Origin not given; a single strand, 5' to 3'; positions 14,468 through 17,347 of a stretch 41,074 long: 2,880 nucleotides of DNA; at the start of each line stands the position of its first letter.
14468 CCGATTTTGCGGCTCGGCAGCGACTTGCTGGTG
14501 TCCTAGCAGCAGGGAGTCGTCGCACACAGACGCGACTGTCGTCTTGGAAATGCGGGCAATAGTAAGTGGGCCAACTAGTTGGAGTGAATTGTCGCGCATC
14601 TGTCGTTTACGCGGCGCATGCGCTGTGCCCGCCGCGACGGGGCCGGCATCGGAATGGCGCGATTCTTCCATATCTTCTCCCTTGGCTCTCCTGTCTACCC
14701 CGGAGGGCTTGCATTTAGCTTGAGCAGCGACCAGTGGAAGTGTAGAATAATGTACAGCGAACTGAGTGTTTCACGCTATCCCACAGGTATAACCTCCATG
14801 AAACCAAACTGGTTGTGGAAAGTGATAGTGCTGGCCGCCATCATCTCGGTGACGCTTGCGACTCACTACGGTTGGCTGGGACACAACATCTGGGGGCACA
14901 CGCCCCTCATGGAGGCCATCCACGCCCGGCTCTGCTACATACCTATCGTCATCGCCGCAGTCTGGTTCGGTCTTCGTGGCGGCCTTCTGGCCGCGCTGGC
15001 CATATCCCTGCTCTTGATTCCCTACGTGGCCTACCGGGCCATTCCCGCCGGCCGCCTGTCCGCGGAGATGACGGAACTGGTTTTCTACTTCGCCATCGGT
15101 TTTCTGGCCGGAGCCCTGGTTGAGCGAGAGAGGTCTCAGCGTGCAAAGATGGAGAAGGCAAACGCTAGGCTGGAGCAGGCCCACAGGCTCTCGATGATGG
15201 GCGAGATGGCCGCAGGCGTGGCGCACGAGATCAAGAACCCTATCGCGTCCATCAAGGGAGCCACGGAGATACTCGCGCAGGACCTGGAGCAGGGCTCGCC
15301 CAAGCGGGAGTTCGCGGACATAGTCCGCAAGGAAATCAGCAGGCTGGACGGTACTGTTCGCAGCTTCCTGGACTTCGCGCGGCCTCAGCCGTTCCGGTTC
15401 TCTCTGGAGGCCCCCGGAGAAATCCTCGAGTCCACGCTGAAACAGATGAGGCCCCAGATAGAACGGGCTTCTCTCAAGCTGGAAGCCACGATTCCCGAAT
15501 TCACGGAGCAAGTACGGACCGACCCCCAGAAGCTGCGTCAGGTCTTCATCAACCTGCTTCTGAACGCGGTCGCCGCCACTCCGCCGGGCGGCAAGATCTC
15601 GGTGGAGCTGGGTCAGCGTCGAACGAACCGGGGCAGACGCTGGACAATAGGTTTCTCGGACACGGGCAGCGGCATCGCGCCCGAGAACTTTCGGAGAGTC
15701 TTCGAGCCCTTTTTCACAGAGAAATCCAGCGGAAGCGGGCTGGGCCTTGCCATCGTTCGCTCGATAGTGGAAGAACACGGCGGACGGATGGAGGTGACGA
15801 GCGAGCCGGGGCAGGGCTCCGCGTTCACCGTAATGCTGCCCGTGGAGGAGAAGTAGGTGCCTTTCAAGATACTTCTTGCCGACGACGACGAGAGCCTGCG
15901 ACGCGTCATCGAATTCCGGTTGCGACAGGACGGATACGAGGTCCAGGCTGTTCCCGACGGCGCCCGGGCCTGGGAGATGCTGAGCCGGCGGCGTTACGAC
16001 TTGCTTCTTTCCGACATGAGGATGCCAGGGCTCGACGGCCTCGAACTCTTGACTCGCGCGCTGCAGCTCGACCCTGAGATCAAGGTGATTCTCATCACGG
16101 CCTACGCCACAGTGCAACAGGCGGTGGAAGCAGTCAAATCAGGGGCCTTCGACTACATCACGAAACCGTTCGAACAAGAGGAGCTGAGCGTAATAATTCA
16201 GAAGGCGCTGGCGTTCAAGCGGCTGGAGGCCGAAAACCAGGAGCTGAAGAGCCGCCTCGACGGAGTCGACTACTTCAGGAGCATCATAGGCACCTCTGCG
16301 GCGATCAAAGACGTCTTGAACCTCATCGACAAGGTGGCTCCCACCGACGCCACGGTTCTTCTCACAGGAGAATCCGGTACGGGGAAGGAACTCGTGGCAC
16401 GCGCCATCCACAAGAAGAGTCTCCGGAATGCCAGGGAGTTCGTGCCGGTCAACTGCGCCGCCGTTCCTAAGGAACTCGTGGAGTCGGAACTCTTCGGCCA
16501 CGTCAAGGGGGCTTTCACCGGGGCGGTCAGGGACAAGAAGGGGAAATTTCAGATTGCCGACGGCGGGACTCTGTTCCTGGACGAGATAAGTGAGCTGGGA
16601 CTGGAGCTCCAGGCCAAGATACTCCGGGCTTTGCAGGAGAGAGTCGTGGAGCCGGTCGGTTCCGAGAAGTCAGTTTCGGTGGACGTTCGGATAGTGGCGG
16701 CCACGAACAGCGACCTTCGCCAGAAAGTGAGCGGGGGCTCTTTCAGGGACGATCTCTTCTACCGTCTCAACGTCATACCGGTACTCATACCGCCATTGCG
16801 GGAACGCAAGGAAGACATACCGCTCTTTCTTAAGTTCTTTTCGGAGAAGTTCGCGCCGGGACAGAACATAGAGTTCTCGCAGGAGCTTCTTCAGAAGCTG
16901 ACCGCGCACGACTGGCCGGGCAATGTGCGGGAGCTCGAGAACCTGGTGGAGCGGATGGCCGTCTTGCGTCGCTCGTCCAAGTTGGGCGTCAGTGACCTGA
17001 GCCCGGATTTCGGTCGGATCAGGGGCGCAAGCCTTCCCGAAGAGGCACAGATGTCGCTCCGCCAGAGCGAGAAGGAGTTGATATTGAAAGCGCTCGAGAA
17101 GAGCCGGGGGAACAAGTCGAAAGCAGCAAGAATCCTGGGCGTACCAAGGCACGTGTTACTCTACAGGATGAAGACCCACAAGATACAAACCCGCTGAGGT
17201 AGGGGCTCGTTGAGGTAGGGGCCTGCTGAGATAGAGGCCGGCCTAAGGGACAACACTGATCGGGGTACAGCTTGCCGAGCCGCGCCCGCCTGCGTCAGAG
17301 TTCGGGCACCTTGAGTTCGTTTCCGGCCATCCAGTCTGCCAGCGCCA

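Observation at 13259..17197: zraP-zraSR-like module: sigma-54 two-component system divergent from a Cys/His-rich DUF3347 periplasmic protein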

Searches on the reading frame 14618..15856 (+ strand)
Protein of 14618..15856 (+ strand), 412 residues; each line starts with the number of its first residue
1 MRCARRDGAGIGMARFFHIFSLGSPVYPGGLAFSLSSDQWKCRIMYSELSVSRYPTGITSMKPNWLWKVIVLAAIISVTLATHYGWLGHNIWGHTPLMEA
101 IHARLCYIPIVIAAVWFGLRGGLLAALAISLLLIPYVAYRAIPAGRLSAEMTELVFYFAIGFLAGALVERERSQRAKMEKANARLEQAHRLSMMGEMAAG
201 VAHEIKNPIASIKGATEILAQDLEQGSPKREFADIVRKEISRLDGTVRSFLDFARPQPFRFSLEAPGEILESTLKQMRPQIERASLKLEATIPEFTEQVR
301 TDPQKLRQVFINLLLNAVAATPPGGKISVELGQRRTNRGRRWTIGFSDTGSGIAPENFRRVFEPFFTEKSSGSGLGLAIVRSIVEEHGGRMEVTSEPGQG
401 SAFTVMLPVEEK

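Call 3: search_protein_families(library=pfam, proteins=[window:14618-15856:+], max_evalue=0.01)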
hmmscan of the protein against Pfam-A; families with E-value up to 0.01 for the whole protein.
window:14618-15856:+ (412 aa): 3 families
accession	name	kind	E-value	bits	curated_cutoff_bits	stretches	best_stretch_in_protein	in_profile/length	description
PF02518.31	HATPase_c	-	8.8e-29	100.6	26.4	1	302-410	2-110/111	Histidine kinase-, DNA gyrase B-, and HSP90-like ATPase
PF00512.31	HisKA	-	1e-14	54.7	26.9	1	194-257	2-64/66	His Kinase A (phospho-acceptor) domain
PF13493.11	DUF4118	-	8e-05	22.8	28.4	1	72-179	2-105/107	Domain of unknown function (DUF4118)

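Call 61: search_protein_families(library=ncbifam, proteins=[window:14798-15856:+], max_evalue=0.01)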
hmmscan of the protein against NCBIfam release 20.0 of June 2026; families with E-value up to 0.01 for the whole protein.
window:14798-15856:+ (352 aa): 88 families (the best 25 are shown)
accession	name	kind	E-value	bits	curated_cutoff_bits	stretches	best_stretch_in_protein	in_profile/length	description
NF008468.0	PRK11360.1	equivalog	2.5e-64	217.7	646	1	110-351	375-610/616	two-component system sensor histidine kinase AtoS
NF007688.0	PRK10364.1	equivalog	2.3e-59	201.3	479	1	109-350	218-452/460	two-component system sensor histidine kinase ZraS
NF010411.0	PRK13837.1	equivalog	3.7e-48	164.1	647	1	98-352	416-678/828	two-component system VirA-like sensor kinase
NF046044.1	PnpS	equivalog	3.8e-46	157.9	400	1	133-348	169-390/390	two-component system histidine kinase PnpS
NF052574.1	HisKinEspCMyxo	equivalog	1.1e-37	129.6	1200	1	119-349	402-637/785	serine histidine kinase EspC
TIGR02966.1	phoR_proteo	equivalog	9.2e-36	123.5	334.2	1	133-346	113-332/333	phosphate regulon sensor histidine kinase PhoR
NF038348.1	T2SS_HK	subfamily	9.9e-36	123.3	450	2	184-349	412-573/574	histidine kinase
NF053867.1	SprKinKinDBac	equivalog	5.3e-32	110.9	775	1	117-351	272-499/500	sporulation kinase KinD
NF006800.0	PRK09303.1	equivalog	6.8e-31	107.6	342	1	128-350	145-378/383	histidine kinase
NF008312.0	PRK11100.1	equivalog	8.2e-31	107.3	356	1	137-349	259-474/477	two-component system sensor histidine kinase CreC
NF052573.1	HisKinEspAMyxo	equivalog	1.3e-30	106.1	1400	1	104-350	357-612/755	serine histidine kinase EspA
NF046020.1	HisKinCckABruc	equivalog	3.1e-30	104.8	1000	1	122-348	468-706/868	cell cycle histidine kinase CckA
NF041777.1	sens_FixL_Rhizob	equivalog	3.6e-30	105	850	1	98-350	228-482/485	sensor protein FixL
TIGR02956.1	TMAO_torS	equivalog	1.4e-29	102.9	676.5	1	119-351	451-684/967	TMAO reductase system sensor histidine kinase/response regulator TorS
NF041947.1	LuxQ_Vibrio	equivalog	2.8e-29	101.6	1200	1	121-351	459-698/843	quorum-sensing autoinducer 2 sensor kinase/phosphatase LuxQ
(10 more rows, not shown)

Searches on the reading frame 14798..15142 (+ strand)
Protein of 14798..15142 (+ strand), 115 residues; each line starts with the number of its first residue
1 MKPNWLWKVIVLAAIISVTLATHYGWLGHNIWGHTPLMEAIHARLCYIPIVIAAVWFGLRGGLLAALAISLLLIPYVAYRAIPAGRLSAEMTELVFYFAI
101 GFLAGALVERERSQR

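Call 43: find_homologous_proteins(query=window:14798-15142:+, max_evalue=0.001)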
Query window:14798-15142:+ (115 aa): 7 proteins with E <= 0.001 among 456 candidates.
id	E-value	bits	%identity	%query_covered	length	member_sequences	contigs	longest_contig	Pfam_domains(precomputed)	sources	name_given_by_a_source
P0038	9.1e-36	141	58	100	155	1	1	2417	-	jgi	jgi:hypothetical protein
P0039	1.7e-27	114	50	99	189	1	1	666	PF00512.32,PF13493.12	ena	-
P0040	1.8e-27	114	52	94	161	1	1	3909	PF00512.32,PF13493.12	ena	-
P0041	2.8e-24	104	47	90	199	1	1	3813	PF00512.32,PF13493.12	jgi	-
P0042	9.4e-21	92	49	85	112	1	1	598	-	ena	-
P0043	1.3e-16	79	47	82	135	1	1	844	-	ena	-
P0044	6.1e-14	70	50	75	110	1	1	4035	-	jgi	-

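Call 51: search_protein_representatives(protein=window:14798-15142:+)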
Query: 115 residues. Proteins with E-value up to 0.001 (for the whole library): 386; up to 1e-10: 33; up to 1e-30: 1. The best 150 are listed.
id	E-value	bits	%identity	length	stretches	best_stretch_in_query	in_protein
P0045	5.8e-39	149.4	67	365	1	8-115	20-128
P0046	2.2e-28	115.3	56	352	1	8-114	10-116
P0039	5.5e-28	114.0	50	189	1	5-113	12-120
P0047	2.7e-27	111.8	56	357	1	8-112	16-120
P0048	5.6e-25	104.3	52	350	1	5-113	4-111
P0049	3.4e-24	101.8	51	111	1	7-108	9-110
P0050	6.9e-22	94.4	52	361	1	8-115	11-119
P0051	2.3e-21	92.7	42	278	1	7-112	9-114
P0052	4.3e-21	91.8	45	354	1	10-115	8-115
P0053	9.4e-21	90.7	45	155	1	8-103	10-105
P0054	1.3e-18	83.8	41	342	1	2-114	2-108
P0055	2.6e-18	82.8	49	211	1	10-102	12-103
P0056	3.1e-18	82.6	43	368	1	6-112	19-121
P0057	5.6e-18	81.7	46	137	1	8-106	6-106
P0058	1.4e-17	80.4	56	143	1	8-77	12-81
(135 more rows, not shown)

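Call 62: search_protein_families(library=pfam, proteins=[window:14798-15142:+], max_evalue=10)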
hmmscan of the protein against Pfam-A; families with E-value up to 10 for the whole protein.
window:14798-15142:+ (115 aa): 3 families
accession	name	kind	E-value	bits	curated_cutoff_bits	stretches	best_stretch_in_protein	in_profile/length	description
PF13493.11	DUF4118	-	8.4e-05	22.7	28.4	1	12-114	2-100/107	Domain of unknown function (DUF4118)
PF05231.19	MASE1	-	0.021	14.4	29.8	1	35-99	214-282/299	MASE1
PF12822.12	ECF_trnsprt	-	0.27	11.7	30.7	1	36-112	21-93/169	ECF transporter, substrate-specific component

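Call 68: find_encoding_contigs(protein=P0040, flank=5000, max_places=1)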
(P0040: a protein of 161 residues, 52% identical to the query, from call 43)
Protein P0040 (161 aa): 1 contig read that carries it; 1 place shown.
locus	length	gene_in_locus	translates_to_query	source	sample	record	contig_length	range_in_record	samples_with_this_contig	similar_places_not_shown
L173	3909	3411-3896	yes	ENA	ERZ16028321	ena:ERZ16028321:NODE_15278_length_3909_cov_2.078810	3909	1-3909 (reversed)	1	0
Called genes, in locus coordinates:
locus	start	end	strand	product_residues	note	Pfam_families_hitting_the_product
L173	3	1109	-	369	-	?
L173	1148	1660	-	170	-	PF11494:Ta0938 (faint), PF24273:TRASH_HVO_1752_C (faint), PF04945:YHS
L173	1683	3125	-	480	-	PF02321:OEP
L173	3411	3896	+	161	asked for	PF13493:DUF4118, PF00512:HisKA (weak)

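Call 69: find_encoding_contigs(protein=P0041, flank=5000, max_places=1)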
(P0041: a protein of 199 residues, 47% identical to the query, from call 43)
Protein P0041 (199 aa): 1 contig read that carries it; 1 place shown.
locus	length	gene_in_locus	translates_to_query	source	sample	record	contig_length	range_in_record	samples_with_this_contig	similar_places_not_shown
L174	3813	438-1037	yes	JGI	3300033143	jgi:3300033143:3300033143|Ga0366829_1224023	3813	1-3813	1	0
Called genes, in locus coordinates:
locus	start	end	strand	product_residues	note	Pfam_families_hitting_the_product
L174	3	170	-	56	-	?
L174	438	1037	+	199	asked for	PF13493:DUF4118 (weak), PF00512:HisKA (weak)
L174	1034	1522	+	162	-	PF02518:HATPase_c, PF14501:HATPase_c_5 (weak)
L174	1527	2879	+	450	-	PF00072:Response_reg, PF00158:Sigma54_activat, PF14532:Sigma54_activ_2, PF07728:AAA_5 (weak), PF25601:AAA_lid_14, PF02954:HTH_8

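Call 70: find_encoding_contigs(protein=P0044, flank=5000, max_places=1)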
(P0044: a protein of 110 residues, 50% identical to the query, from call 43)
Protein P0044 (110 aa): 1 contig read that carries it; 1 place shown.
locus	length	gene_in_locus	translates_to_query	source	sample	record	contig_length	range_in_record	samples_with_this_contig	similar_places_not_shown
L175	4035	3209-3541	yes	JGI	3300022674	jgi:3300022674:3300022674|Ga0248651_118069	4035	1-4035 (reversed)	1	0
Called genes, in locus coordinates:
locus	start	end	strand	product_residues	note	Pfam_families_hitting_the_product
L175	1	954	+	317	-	?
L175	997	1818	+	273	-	-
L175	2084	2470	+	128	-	PF01402:RHH_1 (weak), PF08753:NikR_C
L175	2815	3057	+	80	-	-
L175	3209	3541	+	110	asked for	-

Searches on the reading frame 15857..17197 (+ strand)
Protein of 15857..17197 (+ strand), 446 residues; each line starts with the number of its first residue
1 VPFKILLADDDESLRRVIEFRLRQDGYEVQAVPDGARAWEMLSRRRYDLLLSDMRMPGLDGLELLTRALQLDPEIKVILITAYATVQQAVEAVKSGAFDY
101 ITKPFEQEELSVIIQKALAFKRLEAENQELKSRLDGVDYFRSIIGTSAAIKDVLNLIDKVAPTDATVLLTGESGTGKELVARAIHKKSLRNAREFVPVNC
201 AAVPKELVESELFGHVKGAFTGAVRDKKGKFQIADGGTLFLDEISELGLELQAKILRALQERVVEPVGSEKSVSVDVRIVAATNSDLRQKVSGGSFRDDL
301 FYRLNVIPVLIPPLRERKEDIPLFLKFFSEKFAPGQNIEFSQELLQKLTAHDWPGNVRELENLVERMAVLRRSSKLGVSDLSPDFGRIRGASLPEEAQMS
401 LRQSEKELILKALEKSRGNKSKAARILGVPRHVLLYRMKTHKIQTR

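Call 3: search_protein_families(library=pfam, proteins=[window:15857-17197:+], max_evalue=0.01)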
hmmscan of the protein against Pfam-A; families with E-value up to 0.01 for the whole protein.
window:15857-17197:+ (446 aa): 10 families
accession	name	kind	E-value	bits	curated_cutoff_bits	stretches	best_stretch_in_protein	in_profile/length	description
PF00158.32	Sigma54_activat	-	8.6e-72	240.7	20.2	1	143-309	1-167/168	Sigma-54 interaction domain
PF00072.30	Response_reg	-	6.8e-31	107.2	30.2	1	5-114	1-110/111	Response regulator receiver domain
PF25601.1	AAA_lid_14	-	1.6e-21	76.4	27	1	315-387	1-76/87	AAA+ ATPase lid domain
PF14532.12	Sigma54_activ_2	-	1.8e-20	74.1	25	1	144-314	1-138/138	Sigma-54 interaction domain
PF02954.25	HTH_8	-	1.5e-13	50.7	22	1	400-439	1-40/42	Bacterial regulatory protein, Fis family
PF07728.20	AAA_5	-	1.3e-08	35.4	22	1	167-286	2-124/139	AAA domain (dynein-related subfamily)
PF00004.35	AAA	-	2.1e-05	25.4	21.2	1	167-285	1-110/131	ATPase family associated with various cellular activities (AAA)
PF01078.27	Mg_chelatase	-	0.00051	19.9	20.3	0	166-283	24-156/207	Magnesium chelatase, subunit ChlI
PF13191.12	AAA_16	-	0.00076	20.4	32.6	1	147-203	6-63/167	AAA ATPase domain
PF13245.12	AAA_19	-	0.0017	19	25.1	0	163-262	10-117/134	AAA domain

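Call 35: search_solved_structures(query=window:15857-17197:+, max_evalue=1e-30)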
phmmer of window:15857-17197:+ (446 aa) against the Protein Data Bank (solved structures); distinct sequences matched with E-value up to 1e-30: 35.
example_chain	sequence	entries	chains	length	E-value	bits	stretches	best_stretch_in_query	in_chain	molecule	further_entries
4l4u_A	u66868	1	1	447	9e-102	344.5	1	4-443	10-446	Transcriptional regulator (NtrC family)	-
1ny5_A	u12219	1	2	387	3.8e-95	322.7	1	4-371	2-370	transcriptional regulator (NtrC family)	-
5ep0_A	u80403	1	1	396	4.1e-86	293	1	4-378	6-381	Putative repressor protein luxO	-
8p53_C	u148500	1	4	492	4.1e-85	289.6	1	43-404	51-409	Transcriptional regulator FleQ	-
8pb9_D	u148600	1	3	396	2.9e-84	286.9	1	43-386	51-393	Transcriptional regulator FleQ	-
1ojl_A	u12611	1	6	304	5.5e-84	285.9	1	143-438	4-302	TRANSCRIPTIONAL REGULATORY PROTEIN ZRAR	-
5exx_A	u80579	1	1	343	2e-83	284.1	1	138-404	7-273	Transcriptional regulator FleQ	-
6jdi_A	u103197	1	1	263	2.1e-83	284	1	139-387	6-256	Nitrogen assimilation regulatory protein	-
3dzd_A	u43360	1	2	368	4e-83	283.1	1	4-371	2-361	Transcriptional regulator (NtrC family)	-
5exp_A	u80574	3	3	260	9.7e-83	281.8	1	138-386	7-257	Transcriptional regulator FleQ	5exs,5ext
6j7e_A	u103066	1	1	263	1e-82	281.8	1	139-387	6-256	Nitrogen assimilation regulatory protein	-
7ejw_C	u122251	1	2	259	1.2e-82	281.6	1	139-386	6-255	Transcriptional regulator FleQ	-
6jdl_A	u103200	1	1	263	2.7e-82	280.4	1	139-387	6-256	Nitrogen assimilation regulatory protein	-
9qq6_C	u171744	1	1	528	1.8e-79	271.1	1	126-444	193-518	Nif-specific regulatory protein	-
5m7n_A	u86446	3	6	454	7.6e-78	265.7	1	4-440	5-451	Nitrogen assimilation regulatory protein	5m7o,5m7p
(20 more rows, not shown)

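Call 61: search_protein_families(library=ncbifam, proteins=[window:15857-17197:+], max_evalue=0.01)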
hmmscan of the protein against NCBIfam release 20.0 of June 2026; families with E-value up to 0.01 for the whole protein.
window:15857-17197:+ (446 aa): 121 families (the best 25 are shown)
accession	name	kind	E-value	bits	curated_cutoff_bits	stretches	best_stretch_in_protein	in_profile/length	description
NF008469.0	PRK11361.1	equivalog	7.6e-132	440.3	714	1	4-444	6-457/461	acetoacetate metabolism transcriptional regulator AtoC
TIGR01818.1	ntrC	equivalog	7.9e-130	433.7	558.6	1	5-387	1-383/463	nitrogen regulation protein NR(I)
TIGR02915.1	PEP_resp_reg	equivalog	7.9e-126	420.5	502.6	1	5-443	1-444/445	PEP-CTERM-box response regulator transcription factor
NF007689.0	PRK10365.1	equivalog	1.3e-117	393.3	760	1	4-438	7-439/441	sigma-54-dependent response regulator transcription factor ZraR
TIGR01817.1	nifA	equivalog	3.2e-112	376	528.85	2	130-384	185-441/534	nif-specific transcriptional activator NifA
NF041946.1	LuxO_transreg_Vib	equivalog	5.4e-110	368.3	800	1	21-396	15-391/463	quorum-sensing sigma-54 dependent transcriptional regulator LuxO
NF011695.0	PRK15115.1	equivalog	8.7e-107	357.6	763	1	3-441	7-436/445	two-component system response regulator GlrR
NF041552.1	TF_PrdR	equivalog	2.2e-106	356.5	795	1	120-441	248-576/577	sigma-54 dependent transcriptional regulator PrdR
NF008176.1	PRK10923.1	equivalog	2.8e-106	355.9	620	1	5-385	6-385/469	nitrogen regulation protein NR(I)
NF051870.1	NAssimRespRegNtrX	equivalog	3.1e-105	352.7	600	1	4-440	3-449/452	nitrogen assimilation response regulator NtrX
NF049963.1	RespRegFlgRCampy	domain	1.6e-103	346.9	750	1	5-442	3-428/429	fla regulon two-component system response regulator FlgR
NF038308.1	RNA_repair_RtcR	equivalog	9.3e-102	341.5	650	1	68-432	98-502/530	RNA repair transcriptional activator RtcR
NF003451.0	PRK05022.1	equivalog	1.7e-101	340.5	476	1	112-434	157-501/512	nitric oxide reductase transcriptional regulator NorR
NF050807.1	TransRegFlbDCaul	equivalog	2.7e-99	333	750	1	25-438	23-435/454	sigma-54-dependent transcriptional regulator FlbD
NF011958.0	PRK15429.1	equivalog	6.9e-92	309.2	830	1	121-444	358-687/692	formate hydrogenlyase transcriptional activator FlhA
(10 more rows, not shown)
